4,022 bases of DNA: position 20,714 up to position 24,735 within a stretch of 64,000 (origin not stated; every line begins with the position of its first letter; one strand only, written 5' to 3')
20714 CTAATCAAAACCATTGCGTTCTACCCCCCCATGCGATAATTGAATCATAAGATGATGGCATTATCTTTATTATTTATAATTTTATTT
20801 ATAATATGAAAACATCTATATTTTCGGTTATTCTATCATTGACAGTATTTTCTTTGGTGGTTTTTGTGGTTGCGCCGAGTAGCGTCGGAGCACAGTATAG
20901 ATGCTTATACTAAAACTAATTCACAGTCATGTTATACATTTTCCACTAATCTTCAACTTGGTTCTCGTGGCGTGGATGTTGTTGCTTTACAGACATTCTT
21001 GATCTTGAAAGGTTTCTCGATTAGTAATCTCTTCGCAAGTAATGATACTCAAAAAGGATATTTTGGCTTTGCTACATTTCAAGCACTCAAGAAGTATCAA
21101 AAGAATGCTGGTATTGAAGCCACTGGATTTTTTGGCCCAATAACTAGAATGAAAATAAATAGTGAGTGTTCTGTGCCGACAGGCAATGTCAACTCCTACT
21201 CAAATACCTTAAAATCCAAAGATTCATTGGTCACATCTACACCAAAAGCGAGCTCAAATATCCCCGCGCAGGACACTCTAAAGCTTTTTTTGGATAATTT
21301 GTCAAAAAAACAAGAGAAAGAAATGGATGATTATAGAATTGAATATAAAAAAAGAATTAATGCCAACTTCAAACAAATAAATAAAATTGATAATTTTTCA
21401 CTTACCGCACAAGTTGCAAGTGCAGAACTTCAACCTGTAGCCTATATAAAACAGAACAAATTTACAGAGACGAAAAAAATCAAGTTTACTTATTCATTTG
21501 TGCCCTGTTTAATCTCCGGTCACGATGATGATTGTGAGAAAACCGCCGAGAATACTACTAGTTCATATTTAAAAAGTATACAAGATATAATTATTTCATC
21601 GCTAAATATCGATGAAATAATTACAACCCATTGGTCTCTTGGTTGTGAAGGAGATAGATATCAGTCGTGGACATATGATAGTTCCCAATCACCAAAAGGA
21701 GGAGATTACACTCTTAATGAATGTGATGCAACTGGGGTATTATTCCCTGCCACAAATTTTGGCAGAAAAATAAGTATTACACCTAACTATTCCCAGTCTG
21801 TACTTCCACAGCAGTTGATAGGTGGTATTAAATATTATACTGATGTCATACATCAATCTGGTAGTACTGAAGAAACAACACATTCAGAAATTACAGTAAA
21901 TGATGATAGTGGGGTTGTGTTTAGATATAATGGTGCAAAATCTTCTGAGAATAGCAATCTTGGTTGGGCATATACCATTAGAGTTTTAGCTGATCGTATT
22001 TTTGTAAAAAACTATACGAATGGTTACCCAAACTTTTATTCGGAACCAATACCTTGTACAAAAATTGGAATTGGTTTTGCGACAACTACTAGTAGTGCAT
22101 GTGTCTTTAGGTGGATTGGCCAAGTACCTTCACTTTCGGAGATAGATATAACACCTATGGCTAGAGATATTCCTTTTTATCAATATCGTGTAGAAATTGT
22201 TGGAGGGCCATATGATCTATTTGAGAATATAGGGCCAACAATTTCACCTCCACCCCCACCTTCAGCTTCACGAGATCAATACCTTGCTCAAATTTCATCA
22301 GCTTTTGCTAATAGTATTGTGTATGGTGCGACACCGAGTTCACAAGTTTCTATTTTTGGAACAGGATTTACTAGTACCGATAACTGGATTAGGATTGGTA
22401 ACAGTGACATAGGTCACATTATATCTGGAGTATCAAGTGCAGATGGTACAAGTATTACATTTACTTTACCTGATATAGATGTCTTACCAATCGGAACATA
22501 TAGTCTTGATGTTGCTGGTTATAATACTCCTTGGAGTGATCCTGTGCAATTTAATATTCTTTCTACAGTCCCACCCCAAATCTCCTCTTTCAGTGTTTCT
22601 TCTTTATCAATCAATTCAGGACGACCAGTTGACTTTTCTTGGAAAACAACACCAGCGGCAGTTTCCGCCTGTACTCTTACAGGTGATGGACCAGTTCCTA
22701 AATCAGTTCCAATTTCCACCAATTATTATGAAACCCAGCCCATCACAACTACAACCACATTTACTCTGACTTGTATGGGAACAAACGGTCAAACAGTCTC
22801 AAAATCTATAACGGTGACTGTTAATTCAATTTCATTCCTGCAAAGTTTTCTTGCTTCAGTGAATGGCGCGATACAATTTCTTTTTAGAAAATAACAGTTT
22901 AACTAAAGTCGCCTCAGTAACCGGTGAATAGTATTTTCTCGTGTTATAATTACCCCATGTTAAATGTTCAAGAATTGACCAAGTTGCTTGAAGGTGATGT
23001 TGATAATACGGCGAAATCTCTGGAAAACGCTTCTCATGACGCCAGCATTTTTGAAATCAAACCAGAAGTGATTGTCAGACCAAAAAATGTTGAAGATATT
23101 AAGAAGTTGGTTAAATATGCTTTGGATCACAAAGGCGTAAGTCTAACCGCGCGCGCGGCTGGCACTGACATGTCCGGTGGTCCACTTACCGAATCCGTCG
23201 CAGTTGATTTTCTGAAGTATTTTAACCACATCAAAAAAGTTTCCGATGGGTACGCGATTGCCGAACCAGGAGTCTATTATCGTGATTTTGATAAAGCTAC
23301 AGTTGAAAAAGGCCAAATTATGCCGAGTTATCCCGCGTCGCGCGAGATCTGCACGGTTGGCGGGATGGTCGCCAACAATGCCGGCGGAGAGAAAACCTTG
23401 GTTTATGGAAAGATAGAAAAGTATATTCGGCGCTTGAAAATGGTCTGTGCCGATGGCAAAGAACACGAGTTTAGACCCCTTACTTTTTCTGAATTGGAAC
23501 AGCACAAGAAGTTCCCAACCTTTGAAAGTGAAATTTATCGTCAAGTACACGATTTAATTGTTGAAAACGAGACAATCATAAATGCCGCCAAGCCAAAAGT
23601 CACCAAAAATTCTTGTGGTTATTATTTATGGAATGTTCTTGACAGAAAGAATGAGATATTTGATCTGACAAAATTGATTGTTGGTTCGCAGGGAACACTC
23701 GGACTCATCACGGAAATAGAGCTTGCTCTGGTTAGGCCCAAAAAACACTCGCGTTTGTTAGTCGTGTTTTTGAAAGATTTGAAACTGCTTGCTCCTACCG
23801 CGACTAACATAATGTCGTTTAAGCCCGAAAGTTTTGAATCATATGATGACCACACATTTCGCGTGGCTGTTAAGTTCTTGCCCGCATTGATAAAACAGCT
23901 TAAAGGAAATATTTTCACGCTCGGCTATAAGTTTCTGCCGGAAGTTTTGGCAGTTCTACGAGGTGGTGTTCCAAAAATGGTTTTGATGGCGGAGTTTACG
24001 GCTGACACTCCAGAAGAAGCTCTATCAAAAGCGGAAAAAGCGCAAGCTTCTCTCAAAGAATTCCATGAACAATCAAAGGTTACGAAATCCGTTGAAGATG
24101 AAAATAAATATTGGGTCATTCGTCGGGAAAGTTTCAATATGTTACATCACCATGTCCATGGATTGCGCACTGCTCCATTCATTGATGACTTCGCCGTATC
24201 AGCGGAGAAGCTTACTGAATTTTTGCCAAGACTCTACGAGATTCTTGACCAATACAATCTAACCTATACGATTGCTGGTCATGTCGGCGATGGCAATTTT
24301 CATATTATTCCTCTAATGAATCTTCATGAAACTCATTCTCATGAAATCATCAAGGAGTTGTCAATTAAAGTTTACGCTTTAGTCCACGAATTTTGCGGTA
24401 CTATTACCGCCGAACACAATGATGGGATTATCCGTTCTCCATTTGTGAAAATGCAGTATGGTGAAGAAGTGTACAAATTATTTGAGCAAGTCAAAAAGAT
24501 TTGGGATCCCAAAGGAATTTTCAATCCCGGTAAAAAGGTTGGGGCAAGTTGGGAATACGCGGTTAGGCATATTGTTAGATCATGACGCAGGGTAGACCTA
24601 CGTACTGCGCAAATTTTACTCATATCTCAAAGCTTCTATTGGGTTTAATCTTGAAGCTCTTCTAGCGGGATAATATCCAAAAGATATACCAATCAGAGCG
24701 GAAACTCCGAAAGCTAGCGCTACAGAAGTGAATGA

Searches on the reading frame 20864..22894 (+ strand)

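Call 83: search_protein_families(library=pfam, proteins=[window:20864-22894:+], max_evalue=0.00001)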
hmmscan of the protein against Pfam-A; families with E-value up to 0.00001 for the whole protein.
window:20864-22894:+ (676 aa): 1 family
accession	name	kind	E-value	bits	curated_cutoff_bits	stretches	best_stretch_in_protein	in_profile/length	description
PF01471.23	PG_binding_1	-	2.6e-08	34.4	23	1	35-95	1-54/57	Putative peptidoglycan binding domain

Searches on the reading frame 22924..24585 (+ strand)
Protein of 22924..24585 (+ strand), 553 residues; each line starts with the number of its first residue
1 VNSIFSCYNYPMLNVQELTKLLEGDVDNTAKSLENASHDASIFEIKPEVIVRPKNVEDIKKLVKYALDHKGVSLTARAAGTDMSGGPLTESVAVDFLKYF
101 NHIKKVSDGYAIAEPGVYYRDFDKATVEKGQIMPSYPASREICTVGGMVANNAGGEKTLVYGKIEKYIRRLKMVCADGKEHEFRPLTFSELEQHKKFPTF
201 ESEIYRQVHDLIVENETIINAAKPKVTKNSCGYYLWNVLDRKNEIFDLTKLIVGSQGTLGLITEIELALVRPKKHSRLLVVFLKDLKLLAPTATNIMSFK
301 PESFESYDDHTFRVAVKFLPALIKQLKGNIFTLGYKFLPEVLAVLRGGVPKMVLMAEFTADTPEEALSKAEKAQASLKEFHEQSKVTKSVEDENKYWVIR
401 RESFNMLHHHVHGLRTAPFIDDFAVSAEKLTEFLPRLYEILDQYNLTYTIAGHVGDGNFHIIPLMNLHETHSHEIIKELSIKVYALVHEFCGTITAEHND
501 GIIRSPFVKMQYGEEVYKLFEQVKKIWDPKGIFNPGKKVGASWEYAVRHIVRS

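Call 83: search_protein_families(library=pfam, proteins=[window:22924-24585:+], max_evalue=0.00001)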
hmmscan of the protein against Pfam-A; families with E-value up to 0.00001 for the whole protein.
window:22924-24585:+ (553 aa): 2 families
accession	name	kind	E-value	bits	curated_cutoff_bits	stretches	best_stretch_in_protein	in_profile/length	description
PF02913.24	FAD-oxidase_C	-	2.5e-41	142.5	21.2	1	274-537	3-247/248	FAD linked oxidases, C-terminal domain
PF01565.28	FAD_binding_4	-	9.2e-31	106.8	26.4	1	47-182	1-137/139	FAD binding domain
